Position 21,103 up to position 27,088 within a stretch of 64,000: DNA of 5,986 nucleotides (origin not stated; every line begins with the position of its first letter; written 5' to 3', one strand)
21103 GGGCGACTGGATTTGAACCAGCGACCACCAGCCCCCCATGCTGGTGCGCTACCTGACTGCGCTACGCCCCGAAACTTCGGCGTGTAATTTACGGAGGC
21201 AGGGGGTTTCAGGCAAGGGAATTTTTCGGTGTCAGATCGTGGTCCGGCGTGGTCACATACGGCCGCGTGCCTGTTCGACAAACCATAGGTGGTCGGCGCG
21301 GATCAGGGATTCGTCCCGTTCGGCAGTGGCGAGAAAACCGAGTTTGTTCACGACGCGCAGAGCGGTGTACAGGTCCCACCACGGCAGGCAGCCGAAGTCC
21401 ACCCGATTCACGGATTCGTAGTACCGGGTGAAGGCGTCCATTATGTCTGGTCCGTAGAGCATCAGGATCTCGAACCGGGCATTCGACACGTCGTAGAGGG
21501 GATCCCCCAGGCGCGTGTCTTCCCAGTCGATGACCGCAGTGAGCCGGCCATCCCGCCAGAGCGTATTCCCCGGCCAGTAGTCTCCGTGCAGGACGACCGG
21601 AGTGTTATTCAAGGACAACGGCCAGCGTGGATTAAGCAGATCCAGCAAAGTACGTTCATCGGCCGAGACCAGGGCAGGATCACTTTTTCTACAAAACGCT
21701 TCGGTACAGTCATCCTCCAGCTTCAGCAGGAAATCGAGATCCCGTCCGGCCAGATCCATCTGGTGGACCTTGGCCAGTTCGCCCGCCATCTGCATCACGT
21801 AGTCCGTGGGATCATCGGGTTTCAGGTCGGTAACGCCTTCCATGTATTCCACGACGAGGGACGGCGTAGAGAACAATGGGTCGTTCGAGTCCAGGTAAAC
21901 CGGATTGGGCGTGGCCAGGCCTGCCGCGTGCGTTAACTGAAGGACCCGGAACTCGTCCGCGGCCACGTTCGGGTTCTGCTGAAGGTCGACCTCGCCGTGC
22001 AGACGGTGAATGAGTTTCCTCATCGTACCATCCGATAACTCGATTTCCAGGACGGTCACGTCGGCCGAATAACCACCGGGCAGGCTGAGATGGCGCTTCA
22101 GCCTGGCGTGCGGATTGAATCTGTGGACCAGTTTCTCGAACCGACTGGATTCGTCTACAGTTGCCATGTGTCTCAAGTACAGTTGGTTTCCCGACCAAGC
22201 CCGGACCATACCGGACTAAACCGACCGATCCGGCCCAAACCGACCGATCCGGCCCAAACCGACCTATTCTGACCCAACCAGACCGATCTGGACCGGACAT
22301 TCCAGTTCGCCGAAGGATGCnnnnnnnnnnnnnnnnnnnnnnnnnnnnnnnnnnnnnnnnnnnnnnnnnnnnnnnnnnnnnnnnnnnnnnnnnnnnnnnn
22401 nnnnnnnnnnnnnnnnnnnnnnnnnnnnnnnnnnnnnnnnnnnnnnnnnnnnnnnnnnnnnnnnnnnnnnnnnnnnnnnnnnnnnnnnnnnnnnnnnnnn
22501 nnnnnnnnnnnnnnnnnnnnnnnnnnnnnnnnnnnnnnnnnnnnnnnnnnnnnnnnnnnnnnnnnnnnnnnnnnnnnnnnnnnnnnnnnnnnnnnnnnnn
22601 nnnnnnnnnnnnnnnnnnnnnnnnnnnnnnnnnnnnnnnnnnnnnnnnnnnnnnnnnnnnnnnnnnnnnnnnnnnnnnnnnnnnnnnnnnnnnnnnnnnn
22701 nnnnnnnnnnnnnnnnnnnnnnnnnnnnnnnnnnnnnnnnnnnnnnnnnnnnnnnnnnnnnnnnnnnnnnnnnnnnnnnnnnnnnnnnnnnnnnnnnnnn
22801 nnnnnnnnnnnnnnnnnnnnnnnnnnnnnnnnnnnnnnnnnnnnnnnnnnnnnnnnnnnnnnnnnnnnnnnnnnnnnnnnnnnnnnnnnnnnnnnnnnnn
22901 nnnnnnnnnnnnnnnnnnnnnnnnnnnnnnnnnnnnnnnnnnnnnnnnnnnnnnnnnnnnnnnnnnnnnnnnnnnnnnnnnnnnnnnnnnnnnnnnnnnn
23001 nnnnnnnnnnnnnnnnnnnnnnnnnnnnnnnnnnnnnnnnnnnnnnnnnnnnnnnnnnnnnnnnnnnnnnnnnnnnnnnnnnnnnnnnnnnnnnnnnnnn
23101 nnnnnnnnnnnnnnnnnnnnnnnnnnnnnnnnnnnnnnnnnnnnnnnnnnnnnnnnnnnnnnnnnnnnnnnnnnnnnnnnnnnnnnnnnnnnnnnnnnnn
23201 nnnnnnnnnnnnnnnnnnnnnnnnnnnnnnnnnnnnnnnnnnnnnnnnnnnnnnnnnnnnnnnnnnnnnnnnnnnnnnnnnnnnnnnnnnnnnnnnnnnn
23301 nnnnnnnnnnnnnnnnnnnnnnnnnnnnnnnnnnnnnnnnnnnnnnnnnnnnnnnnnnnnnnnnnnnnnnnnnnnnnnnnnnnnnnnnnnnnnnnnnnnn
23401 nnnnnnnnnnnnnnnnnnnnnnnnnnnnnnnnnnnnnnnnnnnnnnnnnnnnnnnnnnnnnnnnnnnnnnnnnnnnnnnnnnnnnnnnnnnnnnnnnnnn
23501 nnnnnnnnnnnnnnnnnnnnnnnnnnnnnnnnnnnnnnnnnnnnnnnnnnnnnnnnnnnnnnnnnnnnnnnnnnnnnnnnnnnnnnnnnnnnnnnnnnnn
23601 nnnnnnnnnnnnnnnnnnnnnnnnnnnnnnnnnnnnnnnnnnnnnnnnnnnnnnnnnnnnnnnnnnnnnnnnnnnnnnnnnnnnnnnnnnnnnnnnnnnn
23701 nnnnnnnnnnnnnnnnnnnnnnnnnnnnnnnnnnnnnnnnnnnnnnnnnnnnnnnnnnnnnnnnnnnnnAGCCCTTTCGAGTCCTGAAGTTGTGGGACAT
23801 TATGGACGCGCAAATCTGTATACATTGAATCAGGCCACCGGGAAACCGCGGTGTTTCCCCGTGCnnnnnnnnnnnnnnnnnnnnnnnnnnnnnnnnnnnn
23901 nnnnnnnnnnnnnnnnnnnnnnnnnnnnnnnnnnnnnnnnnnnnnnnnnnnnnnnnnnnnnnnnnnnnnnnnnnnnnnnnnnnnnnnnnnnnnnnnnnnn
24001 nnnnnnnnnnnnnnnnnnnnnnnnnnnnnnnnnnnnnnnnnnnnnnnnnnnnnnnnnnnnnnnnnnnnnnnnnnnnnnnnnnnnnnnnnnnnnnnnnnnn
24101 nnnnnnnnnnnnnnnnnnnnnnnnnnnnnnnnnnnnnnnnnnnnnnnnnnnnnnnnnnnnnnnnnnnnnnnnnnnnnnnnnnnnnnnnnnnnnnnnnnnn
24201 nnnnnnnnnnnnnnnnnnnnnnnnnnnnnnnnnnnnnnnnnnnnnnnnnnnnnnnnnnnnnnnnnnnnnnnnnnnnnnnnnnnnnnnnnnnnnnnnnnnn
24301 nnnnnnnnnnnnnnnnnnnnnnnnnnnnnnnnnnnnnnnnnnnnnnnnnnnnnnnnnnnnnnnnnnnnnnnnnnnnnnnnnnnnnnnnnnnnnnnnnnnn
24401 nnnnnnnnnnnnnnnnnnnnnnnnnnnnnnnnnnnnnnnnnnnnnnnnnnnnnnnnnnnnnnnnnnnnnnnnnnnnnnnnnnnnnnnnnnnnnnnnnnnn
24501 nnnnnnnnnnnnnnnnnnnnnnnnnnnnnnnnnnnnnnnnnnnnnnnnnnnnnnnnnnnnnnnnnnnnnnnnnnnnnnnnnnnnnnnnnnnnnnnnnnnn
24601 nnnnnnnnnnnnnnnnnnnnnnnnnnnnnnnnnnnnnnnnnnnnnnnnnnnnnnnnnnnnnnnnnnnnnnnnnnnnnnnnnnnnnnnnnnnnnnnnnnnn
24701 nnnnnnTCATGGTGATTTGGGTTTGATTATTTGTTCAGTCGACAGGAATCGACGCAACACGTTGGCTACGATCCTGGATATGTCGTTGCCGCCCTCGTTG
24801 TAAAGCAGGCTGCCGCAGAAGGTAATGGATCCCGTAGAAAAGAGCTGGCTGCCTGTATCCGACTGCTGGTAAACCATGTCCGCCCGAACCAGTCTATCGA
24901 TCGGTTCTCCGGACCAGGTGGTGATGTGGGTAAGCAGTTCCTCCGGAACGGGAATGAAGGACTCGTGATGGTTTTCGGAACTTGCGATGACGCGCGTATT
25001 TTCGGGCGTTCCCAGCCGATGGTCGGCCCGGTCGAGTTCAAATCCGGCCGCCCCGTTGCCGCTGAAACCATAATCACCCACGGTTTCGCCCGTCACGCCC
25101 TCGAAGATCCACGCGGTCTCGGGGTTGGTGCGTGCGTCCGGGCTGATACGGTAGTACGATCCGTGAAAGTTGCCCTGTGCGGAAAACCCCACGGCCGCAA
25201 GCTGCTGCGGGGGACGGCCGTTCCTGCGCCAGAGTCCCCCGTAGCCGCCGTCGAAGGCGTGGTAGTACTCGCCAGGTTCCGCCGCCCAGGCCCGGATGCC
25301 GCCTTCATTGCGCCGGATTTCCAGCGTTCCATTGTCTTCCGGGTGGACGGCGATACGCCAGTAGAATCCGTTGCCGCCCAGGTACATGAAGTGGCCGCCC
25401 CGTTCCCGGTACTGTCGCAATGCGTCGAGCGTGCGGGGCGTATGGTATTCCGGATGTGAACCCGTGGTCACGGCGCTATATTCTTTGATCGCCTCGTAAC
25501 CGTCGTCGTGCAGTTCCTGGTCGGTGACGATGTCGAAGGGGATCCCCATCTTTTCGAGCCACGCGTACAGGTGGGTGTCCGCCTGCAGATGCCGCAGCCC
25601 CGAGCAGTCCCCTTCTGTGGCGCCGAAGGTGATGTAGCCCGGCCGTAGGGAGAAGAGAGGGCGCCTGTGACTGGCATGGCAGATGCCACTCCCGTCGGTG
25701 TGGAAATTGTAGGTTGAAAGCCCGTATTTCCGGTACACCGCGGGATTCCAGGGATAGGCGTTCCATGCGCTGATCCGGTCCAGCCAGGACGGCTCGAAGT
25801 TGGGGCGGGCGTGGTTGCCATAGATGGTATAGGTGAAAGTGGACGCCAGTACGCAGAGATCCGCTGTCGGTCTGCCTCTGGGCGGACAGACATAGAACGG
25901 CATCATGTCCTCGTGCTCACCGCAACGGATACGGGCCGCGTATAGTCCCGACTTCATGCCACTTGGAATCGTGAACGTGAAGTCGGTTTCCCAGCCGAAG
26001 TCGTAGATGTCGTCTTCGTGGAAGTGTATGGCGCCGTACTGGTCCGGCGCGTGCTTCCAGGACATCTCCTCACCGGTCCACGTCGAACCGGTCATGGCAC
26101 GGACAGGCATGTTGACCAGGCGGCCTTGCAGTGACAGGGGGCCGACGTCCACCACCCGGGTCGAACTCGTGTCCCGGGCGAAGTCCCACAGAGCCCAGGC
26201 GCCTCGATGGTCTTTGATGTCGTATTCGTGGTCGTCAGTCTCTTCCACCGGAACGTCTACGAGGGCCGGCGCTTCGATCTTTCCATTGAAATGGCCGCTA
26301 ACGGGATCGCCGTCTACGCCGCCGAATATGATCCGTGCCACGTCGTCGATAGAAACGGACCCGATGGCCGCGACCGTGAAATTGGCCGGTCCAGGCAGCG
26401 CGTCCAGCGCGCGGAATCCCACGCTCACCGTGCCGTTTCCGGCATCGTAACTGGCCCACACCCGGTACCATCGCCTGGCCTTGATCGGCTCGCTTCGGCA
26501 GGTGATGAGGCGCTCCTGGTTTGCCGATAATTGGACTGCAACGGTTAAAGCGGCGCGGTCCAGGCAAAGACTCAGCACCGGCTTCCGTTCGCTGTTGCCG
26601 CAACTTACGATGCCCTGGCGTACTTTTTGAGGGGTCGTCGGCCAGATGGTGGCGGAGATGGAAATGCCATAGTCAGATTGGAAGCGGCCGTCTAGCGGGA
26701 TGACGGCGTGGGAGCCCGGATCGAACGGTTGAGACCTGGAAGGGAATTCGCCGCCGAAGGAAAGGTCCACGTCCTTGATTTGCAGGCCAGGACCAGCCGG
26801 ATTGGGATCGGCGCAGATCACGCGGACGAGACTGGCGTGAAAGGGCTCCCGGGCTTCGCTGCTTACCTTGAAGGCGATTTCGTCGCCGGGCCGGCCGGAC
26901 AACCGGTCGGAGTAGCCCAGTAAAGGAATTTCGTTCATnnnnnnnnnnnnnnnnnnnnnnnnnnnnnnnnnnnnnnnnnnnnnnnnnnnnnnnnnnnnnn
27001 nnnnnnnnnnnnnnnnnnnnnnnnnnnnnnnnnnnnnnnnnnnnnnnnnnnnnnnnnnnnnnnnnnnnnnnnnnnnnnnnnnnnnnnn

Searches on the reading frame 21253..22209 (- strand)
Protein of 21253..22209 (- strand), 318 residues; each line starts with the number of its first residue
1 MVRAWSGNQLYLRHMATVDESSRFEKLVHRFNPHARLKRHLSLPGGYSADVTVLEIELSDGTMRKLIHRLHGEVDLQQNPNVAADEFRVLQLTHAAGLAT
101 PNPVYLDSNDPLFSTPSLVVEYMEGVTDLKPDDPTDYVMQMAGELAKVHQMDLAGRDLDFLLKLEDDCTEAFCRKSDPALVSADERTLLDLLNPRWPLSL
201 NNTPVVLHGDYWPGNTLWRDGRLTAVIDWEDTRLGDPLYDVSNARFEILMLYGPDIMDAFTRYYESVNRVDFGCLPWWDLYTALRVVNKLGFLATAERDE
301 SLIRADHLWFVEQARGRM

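Call 8: search_protein_families(library=pfam, proteins=[window:21253-22209:-], max_evalue=0.001)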
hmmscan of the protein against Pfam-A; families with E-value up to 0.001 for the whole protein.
window:21253-22209:- (318 aa): 1 family
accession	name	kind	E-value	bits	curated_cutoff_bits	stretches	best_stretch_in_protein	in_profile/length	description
PF01636.29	APH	-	3.8e-28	99.3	23.2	1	65-265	22-230/239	Phosphotransferase enzyme family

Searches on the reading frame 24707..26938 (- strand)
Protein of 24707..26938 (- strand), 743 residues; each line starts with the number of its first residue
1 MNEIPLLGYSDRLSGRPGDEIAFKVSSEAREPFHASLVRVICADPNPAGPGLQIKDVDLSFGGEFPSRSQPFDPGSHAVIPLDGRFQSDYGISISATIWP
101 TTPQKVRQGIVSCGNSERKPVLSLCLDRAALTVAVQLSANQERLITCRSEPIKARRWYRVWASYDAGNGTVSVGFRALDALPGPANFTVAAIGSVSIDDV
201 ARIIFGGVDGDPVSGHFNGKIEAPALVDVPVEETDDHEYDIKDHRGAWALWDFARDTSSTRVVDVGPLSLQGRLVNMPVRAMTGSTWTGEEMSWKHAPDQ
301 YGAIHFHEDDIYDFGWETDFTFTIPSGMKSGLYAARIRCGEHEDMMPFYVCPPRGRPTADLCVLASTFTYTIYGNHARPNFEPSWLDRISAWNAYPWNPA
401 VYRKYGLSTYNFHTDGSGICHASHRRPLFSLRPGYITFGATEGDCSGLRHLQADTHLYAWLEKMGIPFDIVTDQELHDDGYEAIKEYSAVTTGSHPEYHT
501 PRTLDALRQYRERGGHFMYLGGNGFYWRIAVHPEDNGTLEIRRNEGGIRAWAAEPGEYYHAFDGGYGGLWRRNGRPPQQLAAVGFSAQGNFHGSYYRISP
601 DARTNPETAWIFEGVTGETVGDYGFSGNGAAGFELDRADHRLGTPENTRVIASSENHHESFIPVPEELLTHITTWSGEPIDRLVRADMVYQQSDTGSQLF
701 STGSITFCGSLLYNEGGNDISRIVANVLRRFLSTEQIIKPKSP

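Call 9: search_protein_families(library=pfam, proteins=[window:24707-26938:-], max_evalue=0.001)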
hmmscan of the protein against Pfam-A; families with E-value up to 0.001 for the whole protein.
window:24707-26938:- (743 aa): 2 families
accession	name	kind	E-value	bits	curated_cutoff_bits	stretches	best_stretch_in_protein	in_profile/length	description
PF20254.3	DMFA2_C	-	5.8e-89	299.6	27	1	281-712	3-369/374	N,N-dimethylformamidase beta subunit-like, C-terminal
PF02210.31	Laminin_G_2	-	0.00068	20.5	22.9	0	115-222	15-119/126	Laminin G domain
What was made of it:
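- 24707..26938 (-): 743-aa protein with a DMFA2_C-like domain, in the same run. Its stop overlaps the next gene's start. Pfam PF20254 E 5.8e-89 (call 9).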

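Call 11: search_protein_families(library=ncbifam, proteins=[window:24707-26938:-], max_evalue=0.001)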
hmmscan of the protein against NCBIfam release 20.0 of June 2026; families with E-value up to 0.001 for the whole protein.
window:24707-26938:- (743 aa): 0 families
